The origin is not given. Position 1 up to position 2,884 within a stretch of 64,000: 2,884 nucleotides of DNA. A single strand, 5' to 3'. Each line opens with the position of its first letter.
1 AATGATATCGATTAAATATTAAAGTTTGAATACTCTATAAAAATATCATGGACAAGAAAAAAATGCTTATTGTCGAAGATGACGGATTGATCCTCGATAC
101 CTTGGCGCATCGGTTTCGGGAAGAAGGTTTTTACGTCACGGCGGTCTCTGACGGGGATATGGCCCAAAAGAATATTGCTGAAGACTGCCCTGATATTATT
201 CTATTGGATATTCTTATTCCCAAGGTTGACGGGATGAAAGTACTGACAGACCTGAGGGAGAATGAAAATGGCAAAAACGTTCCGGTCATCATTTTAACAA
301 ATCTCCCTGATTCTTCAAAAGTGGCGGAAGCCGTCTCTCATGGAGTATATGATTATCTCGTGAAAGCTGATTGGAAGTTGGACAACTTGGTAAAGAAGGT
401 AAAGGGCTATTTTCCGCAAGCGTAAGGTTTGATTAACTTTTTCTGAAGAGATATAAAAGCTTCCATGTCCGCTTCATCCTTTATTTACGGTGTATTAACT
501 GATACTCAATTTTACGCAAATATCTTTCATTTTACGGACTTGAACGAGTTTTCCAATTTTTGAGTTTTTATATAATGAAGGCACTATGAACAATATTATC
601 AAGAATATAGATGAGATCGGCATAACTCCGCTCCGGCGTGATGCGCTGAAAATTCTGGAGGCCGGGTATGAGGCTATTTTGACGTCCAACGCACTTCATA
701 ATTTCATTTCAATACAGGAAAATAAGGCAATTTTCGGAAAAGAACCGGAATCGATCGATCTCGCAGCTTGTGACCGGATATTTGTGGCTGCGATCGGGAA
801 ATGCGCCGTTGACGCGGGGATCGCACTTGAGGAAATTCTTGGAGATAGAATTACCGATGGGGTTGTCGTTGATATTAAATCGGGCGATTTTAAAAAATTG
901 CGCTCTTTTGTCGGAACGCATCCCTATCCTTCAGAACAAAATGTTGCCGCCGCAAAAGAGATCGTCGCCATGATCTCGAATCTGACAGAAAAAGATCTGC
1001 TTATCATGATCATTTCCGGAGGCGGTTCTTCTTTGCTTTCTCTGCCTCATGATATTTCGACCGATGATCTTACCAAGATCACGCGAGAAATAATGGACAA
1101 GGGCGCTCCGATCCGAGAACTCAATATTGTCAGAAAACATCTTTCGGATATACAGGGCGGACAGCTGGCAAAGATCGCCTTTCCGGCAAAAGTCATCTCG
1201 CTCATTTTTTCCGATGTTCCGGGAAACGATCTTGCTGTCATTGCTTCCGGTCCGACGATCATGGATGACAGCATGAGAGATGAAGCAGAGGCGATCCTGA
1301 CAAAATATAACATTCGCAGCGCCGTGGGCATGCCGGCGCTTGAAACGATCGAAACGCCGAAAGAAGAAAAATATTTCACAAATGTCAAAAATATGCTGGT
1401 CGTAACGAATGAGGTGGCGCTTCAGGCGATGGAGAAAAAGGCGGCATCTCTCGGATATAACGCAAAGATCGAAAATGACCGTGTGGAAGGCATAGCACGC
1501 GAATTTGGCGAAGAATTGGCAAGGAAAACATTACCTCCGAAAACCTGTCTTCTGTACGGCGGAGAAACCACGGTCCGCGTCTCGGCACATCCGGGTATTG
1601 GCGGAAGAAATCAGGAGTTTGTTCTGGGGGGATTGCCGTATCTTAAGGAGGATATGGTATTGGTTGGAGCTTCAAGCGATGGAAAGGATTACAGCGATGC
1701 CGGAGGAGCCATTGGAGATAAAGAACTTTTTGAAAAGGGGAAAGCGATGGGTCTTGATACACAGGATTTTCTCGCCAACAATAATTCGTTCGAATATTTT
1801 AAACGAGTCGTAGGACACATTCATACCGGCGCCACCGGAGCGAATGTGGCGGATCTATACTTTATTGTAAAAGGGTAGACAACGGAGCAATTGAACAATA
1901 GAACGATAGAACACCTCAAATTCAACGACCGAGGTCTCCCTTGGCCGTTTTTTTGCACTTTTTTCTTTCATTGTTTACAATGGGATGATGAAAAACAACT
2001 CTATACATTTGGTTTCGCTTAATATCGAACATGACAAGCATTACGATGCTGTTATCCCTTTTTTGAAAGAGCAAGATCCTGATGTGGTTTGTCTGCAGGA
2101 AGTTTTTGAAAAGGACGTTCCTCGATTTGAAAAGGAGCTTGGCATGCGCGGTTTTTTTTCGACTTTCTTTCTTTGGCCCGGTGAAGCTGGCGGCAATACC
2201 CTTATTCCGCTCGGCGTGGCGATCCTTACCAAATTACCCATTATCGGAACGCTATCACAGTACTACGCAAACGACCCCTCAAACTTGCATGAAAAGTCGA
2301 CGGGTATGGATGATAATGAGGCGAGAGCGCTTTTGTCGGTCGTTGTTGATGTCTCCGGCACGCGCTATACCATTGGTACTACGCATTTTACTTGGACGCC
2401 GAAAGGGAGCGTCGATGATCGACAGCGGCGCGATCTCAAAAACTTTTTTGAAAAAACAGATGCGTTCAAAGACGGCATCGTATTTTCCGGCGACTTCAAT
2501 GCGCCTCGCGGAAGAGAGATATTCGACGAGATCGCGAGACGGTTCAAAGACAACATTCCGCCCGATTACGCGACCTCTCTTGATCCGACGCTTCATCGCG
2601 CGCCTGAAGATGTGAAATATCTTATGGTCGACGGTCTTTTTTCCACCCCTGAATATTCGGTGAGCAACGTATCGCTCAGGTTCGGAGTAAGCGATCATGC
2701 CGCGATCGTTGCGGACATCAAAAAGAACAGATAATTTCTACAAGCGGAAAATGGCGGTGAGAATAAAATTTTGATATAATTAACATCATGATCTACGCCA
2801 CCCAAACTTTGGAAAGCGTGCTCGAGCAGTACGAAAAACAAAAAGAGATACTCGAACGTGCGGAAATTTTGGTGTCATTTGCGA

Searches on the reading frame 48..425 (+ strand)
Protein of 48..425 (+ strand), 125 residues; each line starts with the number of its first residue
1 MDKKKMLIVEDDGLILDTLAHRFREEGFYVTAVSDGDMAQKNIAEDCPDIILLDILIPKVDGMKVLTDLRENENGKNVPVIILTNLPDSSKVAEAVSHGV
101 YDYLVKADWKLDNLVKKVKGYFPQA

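Call 61: search_protein_families(library=pfam, proteins=[window:48-425:+], max_evalue=0.01)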
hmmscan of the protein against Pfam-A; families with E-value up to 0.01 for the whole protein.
window:48-425:+ (125 aa): 1 family
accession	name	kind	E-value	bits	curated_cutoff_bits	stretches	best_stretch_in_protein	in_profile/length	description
PF00072.30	Response_reg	-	3.6e-22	79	30.2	1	7-118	2-110/111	Response regulator receiver domain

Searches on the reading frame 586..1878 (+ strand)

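Call 24: search_protein_families(library=pfam, proteins=[window:586-1878:+], max_evalue=0.0001)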
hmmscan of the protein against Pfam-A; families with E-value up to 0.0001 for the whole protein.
window:586-1878:+ (430 aa): 2 families
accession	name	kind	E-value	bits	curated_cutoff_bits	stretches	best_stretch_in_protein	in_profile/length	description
PF13660.11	DUF4147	-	1.9e-63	214.5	23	1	20-245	2-224/234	Domain of unknown function (DUF4147)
PF05161.18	MOFRL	-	7.6e-24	84.4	28.3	1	321-423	2-106/106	MOFRL family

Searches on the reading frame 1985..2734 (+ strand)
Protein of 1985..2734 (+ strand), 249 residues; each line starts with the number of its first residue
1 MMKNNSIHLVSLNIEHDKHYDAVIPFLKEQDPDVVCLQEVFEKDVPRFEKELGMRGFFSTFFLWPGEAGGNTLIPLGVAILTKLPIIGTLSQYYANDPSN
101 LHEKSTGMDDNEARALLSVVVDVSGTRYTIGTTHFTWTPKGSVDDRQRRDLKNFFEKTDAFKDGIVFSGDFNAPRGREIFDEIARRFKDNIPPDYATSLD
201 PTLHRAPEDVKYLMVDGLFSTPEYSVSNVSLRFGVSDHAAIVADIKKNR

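Call 24: search_protein_families(library=pfam, proteins=[window:1985-2734:+], max_evalue=0.0001)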
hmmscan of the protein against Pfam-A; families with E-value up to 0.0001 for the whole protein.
window:1985-2734:+ (249 aa): 1 family
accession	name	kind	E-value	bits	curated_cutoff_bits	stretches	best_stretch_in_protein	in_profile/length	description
PF03372.29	Exo_endo_phos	-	4.2e-14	53.3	24.5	1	11-197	2-174/225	Endonuclease/Exonuclease/phosphatase family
